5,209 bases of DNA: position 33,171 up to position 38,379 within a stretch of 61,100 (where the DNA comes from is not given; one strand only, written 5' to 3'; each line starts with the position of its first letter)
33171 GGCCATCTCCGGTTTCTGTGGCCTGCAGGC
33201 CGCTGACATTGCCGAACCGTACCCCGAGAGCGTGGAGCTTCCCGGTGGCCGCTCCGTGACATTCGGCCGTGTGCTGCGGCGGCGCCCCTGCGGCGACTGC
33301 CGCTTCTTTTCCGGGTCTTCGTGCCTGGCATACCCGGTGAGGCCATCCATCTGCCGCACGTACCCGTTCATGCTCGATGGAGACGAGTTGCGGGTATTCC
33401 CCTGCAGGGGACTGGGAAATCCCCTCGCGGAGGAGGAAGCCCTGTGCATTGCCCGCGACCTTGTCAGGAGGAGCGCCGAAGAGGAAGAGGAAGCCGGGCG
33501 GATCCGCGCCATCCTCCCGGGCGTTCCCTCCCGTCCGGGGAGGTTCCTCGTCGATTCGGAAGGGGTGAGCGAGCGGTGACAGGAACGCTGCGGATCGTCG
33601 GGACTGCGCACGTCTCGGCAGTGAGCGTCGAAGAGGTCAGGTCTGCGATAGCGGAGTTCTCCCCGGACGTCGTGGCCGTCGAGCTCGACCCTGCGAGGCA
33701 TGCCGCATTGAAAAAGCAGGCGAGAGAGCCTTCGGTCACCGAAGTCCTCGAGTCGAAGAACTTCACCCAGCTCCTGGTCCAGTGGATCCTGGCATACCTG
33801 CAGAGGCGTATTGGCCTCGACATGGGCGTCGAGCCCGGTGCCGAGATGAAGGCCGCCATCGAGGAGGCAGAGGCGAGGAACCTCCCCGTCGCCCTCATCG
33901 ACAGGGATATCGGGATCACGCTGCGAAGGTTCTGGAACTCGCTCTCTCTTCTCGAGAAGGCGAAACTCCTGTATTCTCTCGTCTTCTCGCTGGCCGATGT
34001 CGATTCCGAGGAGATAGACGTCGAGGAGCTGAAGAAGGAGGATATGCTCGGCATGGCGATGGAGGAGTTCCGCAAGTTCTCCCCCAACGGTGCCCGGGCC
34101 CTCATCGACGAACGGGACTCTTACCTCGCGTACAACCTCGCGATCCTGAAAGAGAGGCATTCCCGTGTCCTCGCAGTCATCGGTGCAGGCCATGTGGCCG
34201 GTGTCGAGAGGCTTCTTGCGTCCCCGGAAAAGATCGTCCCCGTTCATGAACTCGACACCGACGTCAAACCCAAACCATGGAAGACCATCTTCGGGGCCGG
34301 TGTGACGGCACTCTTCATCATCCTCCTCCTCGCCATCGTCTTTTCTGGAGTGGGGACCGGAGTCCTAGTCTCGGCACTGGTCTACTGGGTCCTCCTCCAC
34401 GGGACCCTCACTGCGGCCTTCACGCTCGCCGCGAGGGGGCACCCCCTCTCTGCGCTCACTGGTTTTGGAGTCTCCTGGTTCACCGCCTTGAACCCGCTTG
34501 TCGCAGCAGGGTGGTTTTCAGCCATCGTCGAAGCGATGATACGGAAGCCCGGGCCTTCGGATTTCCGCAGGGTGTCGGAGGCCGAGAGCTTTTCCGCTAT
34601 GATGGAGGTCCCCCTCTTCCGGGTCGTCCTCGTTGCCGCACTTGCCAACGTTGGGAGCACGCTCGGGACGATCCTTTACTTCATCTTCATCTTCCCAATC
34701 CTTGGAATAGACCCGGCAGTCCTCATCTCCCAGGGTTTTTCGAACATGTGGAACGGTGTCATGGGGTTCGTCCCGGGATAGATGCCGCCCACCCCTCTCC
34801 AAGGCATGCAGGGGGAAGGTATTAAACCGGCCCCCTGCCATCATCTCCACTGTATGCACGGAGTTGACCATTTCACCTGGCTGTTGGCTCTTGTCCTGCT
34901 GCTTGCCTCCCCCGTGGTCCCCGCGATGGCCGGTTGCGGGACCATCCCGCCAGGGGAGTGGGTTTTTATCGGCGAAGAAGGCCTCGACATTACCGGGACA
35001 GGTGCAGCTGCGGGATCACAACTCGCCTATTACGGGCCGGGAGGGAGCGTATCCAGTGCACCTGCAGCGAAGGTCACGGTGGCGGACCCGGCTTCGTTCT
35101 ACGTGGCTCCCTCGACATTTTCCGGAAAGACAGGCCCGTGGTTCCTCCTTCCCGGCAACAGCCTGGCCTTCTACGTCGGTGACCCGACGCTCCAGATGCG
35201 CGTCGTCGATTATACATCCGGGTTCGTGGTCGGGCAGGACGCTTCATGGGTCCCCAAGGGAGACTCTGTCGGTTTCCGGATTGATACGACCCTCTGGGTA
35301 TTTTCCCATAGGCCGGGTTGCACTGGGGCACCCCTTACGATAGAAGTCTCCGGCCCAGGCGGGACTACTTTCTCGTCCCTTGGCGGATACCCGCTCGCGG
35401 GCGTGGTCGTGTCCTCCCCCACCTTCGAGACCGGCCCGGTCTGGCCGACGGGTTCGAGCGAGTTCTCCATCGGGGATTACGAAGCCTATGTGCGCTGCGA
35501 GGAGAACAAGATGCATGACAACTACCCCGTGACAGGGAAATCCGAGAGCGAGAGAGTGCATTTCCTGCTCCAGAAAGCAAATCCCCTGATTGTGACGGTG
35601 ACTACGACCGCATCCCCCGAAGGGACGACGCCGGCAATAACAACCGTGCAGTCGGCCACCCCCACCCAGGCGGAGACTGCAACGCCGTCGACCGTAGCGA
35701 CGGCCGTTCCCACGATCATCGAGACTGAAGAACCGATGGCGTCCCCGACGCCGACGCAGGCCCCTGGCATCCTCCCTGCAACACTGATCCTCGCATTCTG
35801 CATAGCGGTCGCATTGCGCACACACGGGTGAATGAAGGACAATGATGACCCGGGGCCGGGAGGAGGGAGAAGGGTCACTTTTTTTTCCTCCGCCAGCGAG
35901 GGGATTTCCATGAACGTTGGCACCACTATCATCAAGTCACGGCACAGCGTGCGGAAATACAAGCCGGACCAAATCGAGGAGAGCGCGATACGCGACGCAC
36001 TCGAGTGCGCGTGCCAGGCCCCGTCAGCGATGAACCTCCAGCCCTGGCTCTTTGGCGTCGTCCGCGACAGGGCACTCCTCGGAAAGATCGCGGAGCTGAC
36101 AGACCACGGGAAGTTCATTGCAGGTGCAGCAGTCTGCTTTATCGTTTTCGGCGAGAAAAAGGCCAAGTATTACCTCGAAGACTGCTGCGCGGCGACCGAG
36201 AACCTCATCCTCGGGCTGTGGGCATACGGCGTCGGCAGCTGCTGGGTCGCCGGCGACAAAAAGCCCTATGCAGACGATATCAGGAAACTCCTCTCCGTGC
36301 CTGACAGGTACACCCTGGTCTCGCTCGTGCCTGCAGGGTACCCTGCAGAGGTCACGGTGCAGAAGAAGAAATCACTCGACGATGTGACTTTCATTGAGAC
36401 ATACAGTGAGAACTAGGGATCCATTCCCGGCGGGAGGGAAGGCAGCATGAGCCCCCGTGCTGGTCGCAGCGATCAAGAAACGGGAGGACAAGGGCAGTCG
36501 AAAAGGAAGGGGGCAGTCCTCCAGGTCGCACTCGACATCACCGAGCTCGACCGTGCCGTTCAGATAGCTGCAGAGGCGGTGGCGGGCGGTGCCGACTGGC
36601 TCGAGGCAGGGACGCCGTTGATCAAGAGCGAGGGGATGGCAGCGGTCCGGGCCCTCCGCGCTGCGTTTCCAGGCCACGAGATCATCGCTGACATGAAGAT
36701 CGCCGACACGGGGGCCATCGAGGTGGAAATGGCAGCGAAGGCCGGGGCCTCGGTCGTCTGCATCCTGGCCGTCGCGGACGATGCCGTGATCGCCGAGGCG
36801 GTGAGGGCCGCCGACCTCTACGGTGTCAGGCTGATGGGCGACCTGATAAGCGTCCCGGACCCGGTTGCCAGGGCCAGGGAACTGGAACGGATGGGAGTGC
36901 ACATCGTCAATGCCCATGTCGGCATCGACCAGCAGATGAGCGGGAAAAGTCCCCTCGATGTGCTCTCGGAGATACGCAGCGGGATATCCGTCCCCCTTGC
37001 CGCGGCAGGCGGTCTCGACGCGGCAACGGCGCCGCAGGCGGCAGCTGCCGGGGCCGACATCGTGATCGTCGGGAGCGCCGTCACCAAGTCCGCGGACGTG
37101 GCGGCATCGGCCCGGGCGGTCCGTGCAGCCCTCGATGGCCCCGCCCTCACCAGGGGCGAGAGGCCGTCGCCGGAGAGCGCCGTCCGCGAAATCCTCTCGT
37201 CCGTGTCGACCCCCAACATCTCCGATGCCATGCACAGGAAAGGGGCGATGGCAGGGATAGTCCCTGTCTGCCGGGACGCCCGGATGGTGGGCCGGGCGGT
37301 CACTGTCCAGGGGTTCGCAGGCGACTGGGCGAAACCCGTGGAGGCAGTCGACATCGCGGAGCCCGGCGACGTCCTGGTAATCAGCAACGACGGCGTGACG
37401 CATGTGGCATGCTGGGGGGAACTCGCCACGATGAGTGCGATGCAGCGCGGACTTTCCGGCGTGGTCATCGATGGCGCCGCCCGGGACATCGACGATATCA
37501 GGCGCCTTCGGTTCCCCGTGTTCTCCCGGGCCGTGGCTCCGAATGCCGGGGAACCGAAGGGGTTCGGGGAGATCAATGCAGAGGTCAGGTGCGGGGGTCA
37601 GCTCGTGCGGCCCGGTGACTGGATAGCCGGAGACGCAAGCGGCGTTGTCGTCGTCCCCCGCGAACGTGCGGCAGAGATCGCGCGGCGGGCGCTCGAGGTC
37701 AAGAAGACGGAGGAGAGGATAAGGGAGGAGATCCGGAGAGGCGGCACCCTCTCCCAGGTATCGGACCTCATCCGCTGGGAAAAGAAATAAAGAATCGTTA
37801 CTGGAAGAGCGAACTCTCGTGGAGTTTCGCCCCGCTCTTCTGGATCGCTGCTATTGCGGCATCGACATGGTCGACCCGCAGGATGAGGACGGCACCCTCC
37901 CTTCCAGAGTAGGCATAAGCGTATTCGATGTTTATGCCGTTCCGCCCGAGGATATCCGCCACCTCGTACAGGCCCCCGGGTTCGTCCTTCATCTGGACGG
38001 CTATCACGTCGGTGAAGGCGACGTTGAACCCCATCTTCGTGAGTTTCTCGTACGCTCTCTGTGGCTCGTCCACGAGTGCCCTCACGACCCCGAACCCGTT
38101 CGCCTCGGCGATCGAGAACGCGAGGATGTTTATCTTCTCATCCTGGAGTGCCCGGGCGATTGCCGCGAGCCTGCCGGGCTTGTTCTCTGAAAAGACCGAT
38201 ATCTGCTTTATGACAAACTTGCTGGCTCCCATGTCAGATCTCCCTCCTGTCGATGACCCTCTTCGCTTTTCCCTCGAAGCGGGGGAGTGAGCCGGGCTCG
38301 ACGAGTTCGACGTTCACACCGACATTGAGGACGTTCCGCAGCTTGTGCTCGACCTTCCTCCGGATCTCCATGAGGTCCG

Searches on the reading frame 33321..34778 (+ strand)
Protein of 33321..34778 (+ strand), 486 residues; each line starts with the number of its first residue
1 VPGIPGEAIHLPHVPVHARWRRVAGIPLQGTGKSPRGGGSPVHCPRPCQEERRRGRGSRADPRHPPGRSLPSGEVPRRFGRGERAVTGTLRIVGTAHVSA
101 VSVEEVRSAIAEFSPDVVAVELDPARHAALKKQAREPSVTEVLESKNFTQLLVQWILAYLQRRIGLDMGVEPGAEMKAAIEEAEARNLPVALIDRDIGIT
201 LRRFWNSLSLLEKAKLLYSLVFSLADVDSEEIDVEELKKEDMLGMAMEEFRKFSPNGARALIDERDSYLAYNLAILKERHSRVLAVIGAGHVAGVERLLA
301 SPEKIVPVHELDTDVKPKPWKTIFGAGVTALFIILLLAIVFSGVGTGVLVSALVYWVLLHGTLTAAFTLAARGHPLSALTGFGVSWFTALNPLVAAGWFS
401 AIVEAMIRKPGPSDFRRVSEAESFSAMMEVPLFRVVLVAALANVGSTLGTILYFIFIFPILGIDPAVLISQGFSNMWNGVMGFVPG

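Call 56: search_protein_families(library=pfam, proteins=[window:33321-34778:+], max_evalue=0.00001)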
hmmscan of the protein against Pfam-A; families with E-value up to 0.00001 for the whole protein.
window:33321-34778:+ (486 aa): 1 family
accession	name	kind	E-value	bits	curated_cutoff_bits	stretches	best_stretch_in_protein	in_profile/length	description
PF01963.22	TraB_PrgY_gumN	-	3.5e-29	102.9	26.8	1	90-300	12-252/263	TraB/PrgY/gumN family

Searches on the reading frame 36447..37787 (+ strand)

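Call 48: search_protein_families(library=pfam, proteins=[window:36447-37787:+], max_evalue=0.001)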
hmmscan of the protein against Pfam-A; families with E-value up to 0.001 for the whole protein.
window:36447-37787:+ (447 aa): 2 families
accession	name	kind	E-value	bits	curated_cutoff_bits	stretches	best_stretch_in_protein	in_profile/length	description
PF03737.21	RraA-like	-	6.6e-48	163.2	24.5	1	255-402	1-152/152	Aldolase/RraA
PF00215.30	OMPdecase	-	3.9e-34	118.9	27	1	25-224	3-220/221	Orotidine 5'-phosphate decarboxylase / HUMPS family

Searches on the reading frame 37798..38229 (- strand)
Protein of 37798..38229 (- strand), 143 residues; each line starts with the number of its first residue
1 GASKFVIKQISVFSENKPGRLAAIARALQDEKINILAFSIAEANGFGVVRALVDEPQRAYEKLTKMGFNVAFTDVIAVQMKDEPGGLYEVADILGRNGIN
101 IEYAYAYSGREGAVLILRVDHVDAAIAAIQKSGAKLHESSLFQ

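Call 48: search_protein_families(library=pfam, proteins=[window:37798-38229:-], max_evalue=0.001)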
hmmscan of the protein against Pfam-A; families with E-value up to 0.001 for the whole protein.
window:37798-38229:- (143 aa): 6 families
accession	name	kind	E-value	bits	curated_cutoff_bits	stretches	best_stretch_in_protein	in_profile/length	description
PF19571.5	ACT_8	-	7e-23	81.4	23.5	1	6-130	2-126/141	ACT domain pair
PF01842.31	ACT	-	1.2e-17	63.7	27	2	76-124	3-51/66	ACT domain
PF22629.2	ACT_AHAS_ss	-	5.2e-11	43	27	1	77-136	2-62/67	AHAS small subunit-like ACT domain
PF13291.12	ACT_4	-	2.1e-08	35.1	27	0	9-49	8-50/80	ACT domain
PF13840.12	ACT_7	-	3.9e-08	33.5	27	1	16-45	19-47/65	ACT domain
PF22468.2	ACT_9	-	0.00014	22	27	0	76-103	4-31/61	ACT domain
